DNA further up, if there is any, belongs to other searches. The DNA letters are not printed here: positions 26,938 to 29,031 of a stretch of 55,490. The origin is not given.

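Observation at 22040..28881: Hydantoinase-family ATPase complex with one A and two divergent B subunits, headed by a crotonase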

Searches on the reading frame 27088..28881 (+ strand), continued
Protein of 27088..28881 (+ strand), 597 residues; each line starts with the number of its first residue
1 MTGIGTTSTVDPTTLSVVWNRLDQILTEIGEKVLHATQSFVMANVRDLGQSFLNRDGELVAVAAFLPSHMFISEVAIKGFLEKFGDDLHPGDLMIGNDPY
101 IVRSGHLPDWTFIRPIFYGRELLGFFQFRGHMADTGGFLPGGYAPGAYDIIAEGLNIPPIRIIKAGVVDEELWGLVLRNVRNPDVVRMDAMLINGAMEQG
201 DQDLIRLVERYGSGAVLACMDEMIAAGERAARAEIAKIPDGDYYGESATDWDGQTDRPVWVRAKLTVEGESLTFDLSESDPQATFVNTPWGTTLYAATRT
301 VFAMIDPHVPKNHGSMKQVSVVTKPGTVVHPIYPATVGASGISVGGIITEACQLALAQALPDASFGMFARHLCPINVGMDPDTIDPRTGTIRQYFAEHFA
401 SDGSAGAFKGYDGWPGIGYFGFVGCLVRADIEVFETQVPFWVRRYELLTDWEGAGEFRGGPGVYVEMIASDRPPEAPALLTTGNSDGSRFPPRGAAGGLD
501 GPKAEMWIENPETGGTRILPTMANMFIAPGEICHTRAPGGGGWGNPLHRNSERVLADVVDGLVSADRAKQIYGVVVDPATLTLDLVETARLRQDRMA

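Call 42: search_dna_similar(query=window:27088-28881:+, collection=plasmids, mode=protein, max_rows=25, max_evalue=1e-40)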
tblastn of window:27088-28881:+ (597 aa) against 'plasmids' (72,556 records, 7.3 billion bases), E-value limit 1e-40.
Records with a match: 330; places in all: 396; records where one place covers at least 80% of the query: 329.
Best place of each record, by identity: <60% 330.
By first word of the organism name: Pseudosulfitobacter 49; Rhizobium 32; Agrobacterium 31; Sinorhizobium 19; Paracoccus 17; Shinella 9; Haloferax 9; Bradyrhizobium 8; Haladaptatus 7; Rhodococcus 7; and 67 more.
By predicted mobility (MOB-suite, as given by PLSDB): non-mobilizable 227; conjugative 71; mobilizable 32.
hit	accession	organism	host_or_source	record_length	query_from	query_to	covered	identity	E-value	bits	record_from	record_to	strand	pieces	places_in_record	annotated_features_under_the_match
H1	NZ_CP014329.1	Corynebacterium glutamicum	Bos taurus,nasopharynx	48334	9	593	98%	35.4%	3e-80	283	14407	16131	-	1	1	hydantoinase B/oxoprolinase family protein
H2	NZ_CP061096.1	Roseomonas marmotae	Marmota himalayana,pure culture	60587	1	597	100%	34.3%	2e-69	251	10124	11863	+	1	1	hydantoinase B/oxoprolinase family protein | hydantoinase/oxoprolinase family protein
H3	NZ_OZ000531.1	Shinella sp. WSC3-e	-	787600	7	592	98%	32.9%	2e-62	231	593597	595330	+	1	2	hydantoinase B/oxoprolinase family protein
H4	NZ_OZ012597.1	Shinella sp. WSD5-1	-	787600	7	592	98%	32.9%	2e-62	231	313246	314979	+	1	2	hydantoinase B/oxoprolinase family protein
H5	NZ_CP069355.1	Microvirga sp. VF16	Vachellia farnesiana,Cell culture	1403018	7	593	98%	32.8%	1e-77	276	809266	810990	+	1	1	none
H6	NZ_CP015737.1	Shinella sp. HZN7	-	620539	7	592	98%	32.8%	6e-61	226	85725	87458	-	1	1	hydantoinase B/oxoprolinase family protein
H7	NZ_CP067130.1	Paracoccus seriniphilus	cell culture,washing water of Bugula ...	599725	10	593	98%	32.8%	8e-55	208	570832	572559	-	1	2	hydantoinase B/oxoprolinase family protein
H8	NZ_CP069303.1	Shinella sp. PSBB067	monoisolate,Minnesota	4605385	7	592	98%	32.6%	4e-59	221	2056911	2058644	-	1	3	none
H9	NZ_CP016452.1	Sinorhizobium sp. RAC02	Microbial isolate,Algal phycosphere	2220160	7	592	98%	32.4%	2e-59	222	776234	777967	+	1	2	none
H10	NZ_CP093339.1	Shinella sp. H4-D48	whole organism,grassland soil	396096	7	592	98%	32.4%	2e-56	213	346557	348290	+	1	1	hydantoinase B/oxoprolinase family protein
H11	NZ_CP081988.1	Shinella oryzae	cell culture,rhizosphere soil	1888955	7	592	98%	32.4%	4e-56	212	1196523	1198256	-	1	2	none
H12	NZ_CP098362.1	Paracoccus sp. TOH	cell cuture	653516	6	584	97%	32.7%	5e-58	218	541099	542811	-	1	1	hydantoinase B/oxoprolinase family protein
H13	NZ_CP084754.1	Roseateles sp. XES5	Xenopus laevis,bacterial culture,swab ...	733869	7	592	98%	32.3%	1e-56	214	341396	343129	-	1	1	hydantoinase B/oxoprolinase family protein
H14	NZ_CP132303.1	Shinella sumterensis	Homo sapiens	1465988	7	592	98%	32.3%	2e-55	211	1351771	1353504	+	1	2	none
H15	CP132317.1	Shinella sumterensis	Homo sapiens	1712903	7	592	98%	32.3%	2e-55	210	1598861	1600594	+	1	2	hydantoinase B/oxoprolinase family protein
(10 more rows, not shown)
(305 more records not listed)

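Call 48: list_cluster_members(proteins=[P0001, P0006, P0002, P0009])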
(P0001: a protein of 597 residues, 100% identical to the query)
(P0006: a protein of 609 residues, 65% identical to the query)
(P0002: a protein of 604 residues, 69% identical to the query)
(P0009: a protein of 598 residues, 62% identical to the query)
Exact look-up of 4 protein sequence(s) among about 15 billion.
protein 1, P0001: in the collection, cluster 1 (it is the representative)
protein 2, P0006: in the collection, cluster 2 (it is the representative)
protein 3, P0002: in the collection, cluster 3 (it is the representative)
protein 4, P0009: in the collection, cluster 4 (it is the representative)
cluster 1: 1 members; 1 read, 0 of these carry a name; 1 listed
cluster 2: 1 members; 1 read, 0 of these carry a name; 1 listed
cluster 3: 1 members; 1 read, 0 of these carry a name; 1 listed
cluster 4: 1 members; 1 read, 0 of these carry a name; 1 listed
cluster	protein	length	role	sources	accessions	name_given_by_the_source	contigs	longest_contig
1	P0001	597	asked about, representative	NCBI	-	-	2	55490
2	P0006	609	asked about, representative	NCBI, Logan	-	-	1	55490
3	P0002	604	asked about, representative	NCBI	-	-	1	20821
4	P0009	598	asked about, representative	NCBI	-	-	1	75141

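Call 50: find_encoding_contigs(protein=P0006, flank=10000, max_places=3)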
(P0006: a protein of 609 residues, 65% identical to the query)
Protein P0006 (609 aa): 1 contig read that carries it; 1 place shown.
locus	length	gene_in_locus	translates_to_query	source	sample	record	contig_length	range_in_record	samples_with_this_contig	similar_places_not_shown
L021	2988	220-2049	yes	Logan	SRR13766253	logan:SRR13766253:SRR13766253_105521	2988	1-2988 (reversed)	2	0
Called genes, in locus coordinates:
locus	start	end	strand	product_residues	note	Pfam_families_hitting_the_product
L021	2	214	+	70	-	?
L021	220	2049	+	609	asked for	PF02538:Hydantoinase_B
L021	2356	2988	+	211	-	?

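Call 57: find_related_loci(query=A1, collection=metagenome_contigs, flank=6000)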
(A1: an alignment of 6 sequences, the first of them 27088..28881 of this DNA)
Query A1 (597 aa) in metagenome_contigs; peptide patterns used: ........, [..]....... (x = any residue, [..] = any of these).
149 stretches matched a pattern; 11 encode a relative of the query (tblastn E <= 1e-3); 11 distinct loci.
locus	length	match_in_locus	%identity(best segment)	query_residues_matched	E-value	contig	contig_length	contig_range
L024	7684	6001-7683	64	4-567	0e+0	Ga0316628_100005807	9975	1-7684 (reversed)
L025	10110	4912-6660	63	9-594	0e+0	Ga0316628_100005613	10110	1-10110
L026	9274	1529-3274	62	10-594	0e+0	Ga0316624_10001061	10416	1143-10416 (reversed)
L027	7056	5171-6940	59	10-597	0e+0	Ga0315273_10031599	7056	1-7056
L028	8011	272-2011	59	8-589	0e+0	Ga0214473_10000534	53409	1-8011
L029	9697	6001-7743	57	10-592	0e+0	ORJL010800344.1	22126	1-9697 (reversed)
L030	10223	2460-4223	58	10-595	0e+0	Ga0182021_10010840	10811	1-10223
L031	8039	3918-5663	55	10-593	0e+0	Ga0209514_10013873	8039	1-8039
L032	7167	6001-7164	70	10-397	0e+0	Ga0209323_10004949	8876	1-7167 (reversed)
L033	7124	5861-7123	66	10-430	0e+0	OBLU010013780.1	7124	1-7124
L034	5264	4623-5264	63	10-223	8e-86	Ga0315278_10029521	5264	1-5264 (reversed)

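Call 61: search_protein_families(library=pfam, proteins=[L025:14-439:+, L025:735-2675:+, L025:4867-6687:+, L025:6745-8292:+, L025:8392-9303:+, L025:9374-9838:-, L024:22-756:+, L024:753-1619:+, L024:1698-2468:+, L024:2525-3784:+])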
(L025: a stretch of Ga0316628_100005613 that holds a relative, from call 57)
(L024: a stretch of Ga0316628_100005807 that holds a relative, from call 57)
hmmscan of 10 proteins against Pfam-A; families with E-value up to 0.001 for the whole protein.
L025:14-439:+ (141 aa): 2 families
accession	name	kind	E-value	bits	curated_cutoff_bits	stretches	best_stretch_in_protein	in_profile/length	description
PF07044.18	DUF1329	-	3e-10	40.4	23.1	1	28-79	256-308/368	Protein of unknown function (DUF1329)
PF17131.11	LolA_like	-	3.5e-05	24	30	1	34-80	84-131/184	Outer membrane lipoprotein-sorting protein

L025:735-2675:+ (646 aa): 1 family
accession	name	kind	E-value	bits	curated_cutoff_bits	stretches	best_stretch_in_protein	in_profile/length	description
PF02538.19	Hydantoinase_B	-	1.7e-124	416.6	26.8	1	52-585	1-519/519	Hydantoinase B/oxoprolinase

L025:4867-6687:+ (606 aa): 1 family
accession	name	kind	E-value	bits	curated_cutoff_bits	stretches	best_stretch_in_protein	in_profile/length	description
PF02538.19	Hydantoinase_B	-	2.6e-125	419.3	26.8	1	18-550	1-519/519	Hydantoinase B/oxoprolinase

L025:6745-8292:+ (515 aa): 2 families
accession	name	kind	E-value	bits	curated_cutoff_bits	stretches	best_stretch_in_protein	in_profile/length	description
PF00501.34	AMP-binding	-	3.3e-61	207.7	29.9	1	14-372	8-384/384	AMP-binding enzyme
PF13193.12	AMP-binding_C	-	8e-21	75.2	24.5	1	422-497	1-76/76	AMP-binding enzyme C-terminal domain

L025:8392-9303:+ (303 aa): 2 families
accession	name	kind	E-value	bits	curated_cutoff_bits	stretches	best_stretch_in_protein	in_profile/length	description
PF03358.20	FMN_red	-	3e-15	56.6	24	1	1-161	1-144/152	NADPH-dependent FMN reductase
PF02525.22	Flavodoxin_2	-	1.7e-05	25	27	1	1-137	1-140/198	Flavodoxin-like fold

L025:9374-9838:- (154 aa): 0 families

L024:22-756:+ (244 aa): 1 family
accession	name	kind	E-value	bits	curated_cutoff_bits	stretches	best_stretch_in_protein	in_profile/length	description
PF02910.25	Succ_DH_flav_C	-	2.5e-19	69.9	20.8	1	136-243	13-125/130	Fumarate reductase flavoprotein C-term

L024:753-1619:+ (288 aa): 1 family
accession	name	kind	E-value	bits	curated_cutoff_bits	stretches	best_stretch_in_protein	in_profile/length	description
PF18089.7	DAPG_hydrolase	-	1e-72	244.8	22.7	1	58-281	4-223/223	DAPG hydrolase PhiG domain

L024:1698-2468:+ (256 aa): 2 families
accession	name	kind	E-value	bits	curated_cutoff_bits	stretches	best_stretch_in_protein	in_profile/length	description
PF00378.25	ECH_1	-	3.3e-37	128.6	27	1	7-255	1-250/251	Enoyl-CoA hydratase/isomerase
PF16113.10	ECH_2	-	8.3e-22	78.6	27.2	1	14-179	3-176/335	Enoyl-CoA hydratase/isomerase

L024:2525-3784:+ (419 aa): 1 family
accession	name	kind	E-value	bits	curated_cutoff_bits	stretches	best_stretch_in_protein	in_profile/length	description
PF02515.22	CoA_transf_3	-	1.9e-103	346.9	23.3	1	21-395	1-366/366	CoA-transferase family III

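Call 63: find_encoding_contigs(protein=P0041, flank=10000, max_places=3)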
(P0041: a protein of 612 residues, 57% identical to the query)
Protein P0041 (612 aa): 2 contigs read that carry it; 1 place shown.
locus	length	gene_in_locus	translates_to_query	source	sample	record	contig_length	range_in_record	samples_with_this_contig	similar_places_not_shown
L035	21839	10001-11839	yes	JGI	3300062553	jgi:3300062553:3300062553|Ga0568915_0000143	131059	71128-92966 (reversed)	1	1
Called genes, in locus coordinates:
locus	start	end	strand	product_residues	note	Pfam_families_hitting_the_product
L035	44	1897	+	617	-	PF02129:Peptidase_S15, PF08530:PepX_C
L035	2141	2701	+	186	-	PF13560:HTH_31, PF01381:HTH_3, PF12844:HTH_19, PF13443:HTH_26 (weak), PF07883:Cupin_2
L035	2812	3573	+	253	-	PF04199:Cyclase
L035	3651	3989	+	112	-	PF07883:Cupin_2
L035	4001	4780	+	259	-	PF00106:adh_short, PF08659:KR, PF13561:adh_short_C2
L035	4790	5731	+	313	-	PF01210:NAD_Gly3P_dh_N (weak), PF02737:3HCDH_N, PF03446:NAD_binding_2, PF00725:3HCDH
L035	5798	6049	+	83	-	PF00378:ECH_1, PF16113:ECH_2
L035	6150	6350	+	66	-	PF13193:AMP-binding_C (weak)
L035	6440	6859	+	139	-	PF01575:MaoC_dehydratas (weak)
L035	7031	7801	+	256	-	PF00378:ECH_1, PF16113:ECH_2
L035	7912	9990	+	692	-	PF05378:Hydant_A_N, PF01968:Hydantoinase_A, PF19278:Hydant_A_C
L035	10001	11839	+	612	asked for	PF02538:Hydantoinase_B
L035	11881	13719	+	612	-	PF02538:Hydantoinase_B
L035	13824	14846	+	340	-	PF03358:FMN_red (weak)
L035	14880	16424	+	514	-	PF00501:AMP-binding, PF13193:AMP-binding_C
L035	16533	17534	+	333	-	-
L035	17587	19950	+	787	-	PF03176:MMPL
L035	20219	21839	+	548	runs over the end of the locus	PF06980:DUF1302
